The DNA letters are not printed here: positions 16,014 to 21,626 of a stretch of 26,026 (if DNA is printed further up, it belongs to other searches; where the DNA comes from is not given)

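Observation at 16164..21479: Stand-alone 1771-aa DUF4011–SF1 helicase–Vsr/DUF559 nuclease fusion: candidate single-gene antiphage (Hhe-like) system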

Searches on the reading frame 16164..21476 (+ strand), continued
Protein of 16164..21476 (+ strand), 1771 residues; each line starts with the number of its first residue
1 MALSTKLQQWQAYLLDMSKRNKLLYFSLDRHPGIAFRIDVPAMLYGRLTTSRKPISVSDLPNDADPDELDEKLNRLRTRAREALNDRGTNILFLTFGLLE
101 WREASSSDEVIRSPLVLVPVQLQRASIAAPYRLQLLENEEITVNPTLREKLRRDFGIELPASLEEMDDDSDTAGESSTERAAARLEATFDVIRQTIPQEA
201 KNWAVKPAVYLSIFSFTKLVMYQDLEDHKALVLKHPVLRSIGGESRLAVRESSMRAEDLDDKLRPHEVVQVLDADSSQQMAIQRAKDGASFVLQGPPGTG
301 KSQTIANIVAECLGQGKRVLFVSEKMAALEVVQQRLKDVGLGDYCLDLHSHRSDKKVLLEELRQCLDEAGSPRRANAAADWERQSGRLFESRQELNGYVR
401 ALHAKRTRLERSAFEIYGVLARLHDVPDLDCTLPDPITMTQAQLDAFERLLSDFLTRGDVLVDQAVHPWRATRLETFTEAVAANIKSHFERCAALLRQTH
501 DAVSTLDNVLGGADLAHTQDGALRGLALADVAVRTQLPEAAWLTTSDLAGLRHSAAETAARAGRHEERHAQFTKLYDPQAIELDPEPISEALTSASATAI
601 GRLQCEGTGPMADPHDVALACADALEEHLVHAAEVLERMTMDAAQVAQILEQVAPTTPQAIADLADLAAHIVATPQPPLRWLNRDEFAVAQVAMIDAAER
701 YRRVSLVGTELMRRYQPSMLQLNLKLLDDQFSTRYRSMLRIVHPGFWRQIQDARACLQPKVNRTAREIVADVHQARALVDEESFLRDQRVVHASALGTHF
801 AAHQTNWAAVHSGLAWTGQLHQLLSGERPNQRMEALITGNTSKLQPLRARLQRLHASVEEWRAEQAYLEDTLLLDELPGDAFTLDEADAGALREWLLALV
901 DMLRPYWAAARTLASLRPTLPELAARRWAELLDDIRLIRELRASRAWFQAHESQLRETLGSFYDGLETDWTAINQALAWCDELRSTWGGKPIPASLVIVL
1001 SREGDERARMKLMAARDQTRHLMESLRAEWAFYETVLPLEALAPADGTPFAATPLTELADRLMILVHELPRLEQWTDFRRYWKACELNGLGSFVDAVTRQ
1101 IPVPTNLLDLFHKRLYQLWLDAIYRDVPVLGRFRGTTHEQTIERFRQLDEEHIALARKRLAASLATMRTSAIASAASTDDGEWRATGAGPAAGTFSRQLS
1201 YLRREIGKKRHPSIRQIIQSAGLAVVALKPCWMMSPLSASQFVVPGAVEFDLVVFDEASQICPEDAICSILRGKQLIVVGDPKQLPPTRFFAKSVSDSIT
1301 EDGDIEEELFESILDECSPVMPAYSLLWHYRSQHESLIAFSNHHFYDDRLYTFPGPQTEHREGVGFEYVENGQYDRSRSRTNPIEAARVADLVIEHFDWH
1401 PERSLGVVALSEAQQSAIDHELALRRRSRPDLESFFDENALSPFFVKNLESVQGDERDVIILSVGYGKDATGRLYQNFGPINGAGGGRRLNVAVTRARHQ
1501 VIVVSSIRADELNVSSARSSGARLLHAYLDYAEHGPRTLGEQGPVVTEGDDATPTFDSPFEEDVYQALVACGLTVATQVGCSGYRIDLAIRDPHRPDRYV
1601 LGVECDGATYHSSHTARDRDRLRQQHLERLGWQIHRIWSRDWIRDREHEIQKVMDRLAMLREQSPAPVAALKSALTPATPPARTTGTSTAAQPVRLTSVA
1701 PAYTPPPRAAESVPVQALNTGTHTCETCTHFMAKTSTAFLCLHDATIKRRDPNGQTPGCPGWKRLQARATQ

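Call 40: find_related_loci(query=A1, collection=genome_contigs, flank=10000)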
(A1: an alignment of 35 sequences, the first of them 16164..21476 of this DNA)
Query A1 (1771 aa) in genome_contigs; peptide patterns used: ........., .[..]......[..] (x = any residue, [..] = any of these).
600 stretches matched a pattern (row limit reached: there are more); 597 encode a relative of the query (tblastn E <= 1e-3); the best 80 are kept; 80 distinct loci.
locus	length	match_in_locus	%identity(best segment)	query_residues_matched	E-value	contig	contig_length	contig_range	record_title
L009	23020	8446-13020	33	68-1655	0e+0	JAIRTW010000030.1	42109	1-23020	MAG: Candidatus Bathycorpusculum termitum isolate Cus372_bin2 k119_1152735, whole genome shotgun sequence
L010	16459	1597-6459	34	3-1653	0e+0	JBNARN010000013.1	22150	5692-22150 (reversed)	MAG: Candidatus Bathyarchaeales archaeon isolate Kamch4316-2DMB-16 bin3.fa-13, whole genome shotgun sequence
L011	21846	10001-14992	32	2-1702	0e+0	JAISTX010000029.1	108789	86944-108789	MAG: Eubacteriales Family XIII. Incertae Sedis bacterium isolate Md513_bin44 k119_244017, whole genome shotgun sequence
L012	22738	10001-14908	29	3-1674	0e+0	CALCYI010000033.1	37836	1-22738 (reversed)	MAG TPA_asm: uncultured Clostridia bacterium isolate ERR1278104_bin.87_CONCOCT_v1.1_MAG genome assembly, contig: ERZ8423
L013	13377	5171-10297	36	2-1693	0e+0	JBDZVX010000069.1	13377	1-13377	MAG: Thermomicrobia bacterium isolate PE_soil7 NODE_1371_length_13377, whole genome shotgun sequence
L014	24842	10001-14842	33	2-1655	0e+0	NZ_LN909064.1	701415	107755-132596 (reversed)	Paenibacillus rubinfantis strain MT18, whole genome shotgun sequence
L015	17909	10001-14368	40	1-1655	1e-156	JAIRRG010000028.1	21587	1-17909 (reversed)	MAG: Desulfobulbaceae bacterium isolate Crp329_bin2 k119_2088779, whole genome shotgun sequence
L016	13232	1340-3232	45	1005-1657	7e-153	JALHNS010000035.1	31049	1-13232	MAG: Gemmata sp. isolate Bin_69_sub c_000000006488, whole genome shotgun sequence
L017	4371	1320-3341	43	969-1667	3e-155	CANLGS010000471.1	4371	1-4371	MAG: Gemmataceae bacterium isolate TH-Jun18-262 genome assembly, contig: TH-Jun18-C48737, whole genome shotgun sequence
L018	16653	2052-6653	43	1-1655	2e-148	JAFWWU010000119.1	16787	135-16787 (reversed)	MAG: Ruminococcus sp. isolate RGIG6142 Sheep_Rectum-1__c732598, whole genome shotgun sequence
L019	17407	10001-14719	35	3-1771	4e-147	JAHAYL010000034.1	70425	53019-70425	MAG: Oxalobacter sp. isolate MBin.057 k127_105150, whole genome shotgun sequence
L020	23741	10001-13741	47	3-1654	2e-146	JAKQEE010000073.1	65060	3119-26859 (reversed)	MAG: Pseudomonadota bacterium isolate USDE_maxbin.087_sub k141_885831, whole genome shotgun sequence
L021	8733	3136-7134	39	2-1655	2e-146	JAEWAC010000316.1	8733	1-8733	MAG: Bacteroidetes bacterium isolate OH_PBB_197 k127_1505804, whole genome shotgun sequence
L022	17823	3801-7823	41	4-1654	2e-145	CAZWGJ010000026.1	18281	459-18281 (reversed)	MAG TPA_asm: uncultured Desulfovibrio sp. isolate binchicken_co323_324 genome assembly, contig: NODE_3037_length_18281_c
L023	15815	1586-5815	41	4-1706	1e-144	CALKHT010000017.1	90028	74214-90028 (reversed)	MAG TPA_asm: uncultured Phycisphaeraceae bacterium isolate SRR5251193_bin.59_CONCOCT_v1.1_MAG genome assembly, contig: E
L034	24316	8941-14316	43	1-1765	0e+0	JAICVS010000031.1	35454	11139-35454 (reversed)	MAG: Ktedonobacterales bacterium isolate LS_FP_2_bin.4 k141_3945696_length_35454_cov_15.9765, whole genome shotgun seque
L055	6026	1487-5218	35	68-1657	5e-131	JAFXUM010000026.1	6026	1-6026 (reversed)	MAG: Lentisphaeria bacterium isolate RGIG6757 Sheep_Rumen-3__c117352, whole genome shotgun sequence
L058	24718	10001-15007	39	6-1771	3e-129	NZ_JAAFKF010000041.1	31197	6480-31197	MAG: Sphaerotilus sp. isolate bin69.metabat.ball.156 WN_Sphaerotilus_2_scaffold_41, whole genome shotgun sequence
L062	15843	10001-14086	43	2-1657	2e-128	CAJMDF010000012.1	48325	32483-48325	MAG TPA_asm: uncultured Clostridium sp. isolate ERR321637-bin.26 genome assembly, contig: NODE_399_length_48325_cov_13.2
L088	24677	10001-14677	43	6-1657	2e-124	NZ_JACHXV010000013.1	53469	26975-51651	Endobacter medicaginis strain CECT 8088 Ga0372410_13, whole genome shotgun sequence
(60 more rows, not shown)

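Call 58: search_protein_families(library=pfam, alignment_id=A3, max_evalue=0.00001)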
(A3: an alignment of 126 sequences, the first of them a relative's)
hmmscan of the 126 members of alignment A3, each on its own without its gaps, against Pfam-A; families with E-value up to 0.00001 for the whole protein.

A. member 1, L009:7187-7879:+ (231 aa): 1 family
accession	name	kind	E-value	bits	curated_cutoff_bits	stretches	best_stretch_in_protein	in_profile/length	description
PF07796.16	DUF1638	-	1.8e-12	47.9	27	1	64-203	2-139/161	Protein of unknown function (DUF1638)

B. families by the number of members that match (of 126 scanned): 147 families (the first 25 are shown)
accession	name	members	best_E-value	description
PF13520.12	AA_permease_2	3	1.9e-54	Amino acid permease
PF00324.27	AA_permease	3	2.3e-37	Amino acid permease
PF13906.12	AA_permease_C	3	4.2e-11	C-terminus of AA_permease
PF00004.35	AAA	2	2.5e-46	ATPase family associated with various cellular activities (AAA)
PF00270.35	DEAD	2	1.5e-44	DEAD/DEAH box helicase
PF00534.26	Glycos_transf_1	2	5.6e-39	Glycosyl transferases group 1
PF00892.27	EamA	2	1.3e-34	EamA-like transporter family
PF00069.31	Pkinase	2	7.6e-33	Protein kinase domain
PF02518.31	HATPase_c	2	1.5e-32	Histidine kinase-, DNA gyrase B-, and HSP90-like ATPase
PF13692.12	Glyco_trans_1_4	2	1e-29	Glycosyl transferases group 1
PF00271.37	Helicase_C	2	2.4e-28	Helicase conserved C-terminal domain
PF07714.23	PK_Tyr_Ser-Thr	2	2.2e-25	Protein tyrosine and serine/threonine kinase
PF01609.27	DDE_Tnp_1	2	1.3e-23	Transposase DDE domain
PF13749.12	HATPase_c_4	2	5e-23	Putative ATP-dependent DNA helicase recG C-terminal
PF04326.19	SLFN_AlbA_2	2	4.3e-20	Schlafen, AlbA_2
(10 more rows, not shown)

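Call 60: search_protein_families(library=padloc, alignment_id=A3, max_evalue=1e-10)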
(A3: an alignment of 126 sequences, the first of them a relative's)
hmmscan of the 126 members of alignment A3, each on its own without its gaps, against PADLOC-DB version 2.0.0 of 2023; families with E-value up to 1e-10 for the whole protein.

A. member 1, L009:7187-7879:+ (231 aa): 0 families

B. families by the number of members that match (of 126 scanned): 203 families (the first 25 are shown)
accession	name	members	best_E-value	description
PDLC01090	C3a194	3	8.8e-12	AA transporter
PDLC02503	BrxHI|BrxHII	2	0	BrxHI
PDLC02501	BrxHI|BrxHII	2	1.1e-125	BrxHI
PDLC03960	SngC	2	2.6e-115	-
PDLC04138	mad6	2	3.9e-38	mads_6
PDLC02196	IetA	2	6.9e-37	-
PDLC04232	IetA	2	5.7e-32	-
PDLC02195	IetA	2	8.2e-30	-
PDLC02864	DpdF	2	2.7e-29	DpdF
PDLC04053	PD-T4-6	2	9.6e-29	-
PDLC04047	PD-T4-6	2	7.4e-28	-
PDLC04042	PD-T4-6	2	9e-28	-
PDLC03920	MkoA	2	5.8e-26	-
PDLC04057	PD-T4-6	2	1.3e-25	-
PDLC04060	PD-T4-6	2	2.4e-25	-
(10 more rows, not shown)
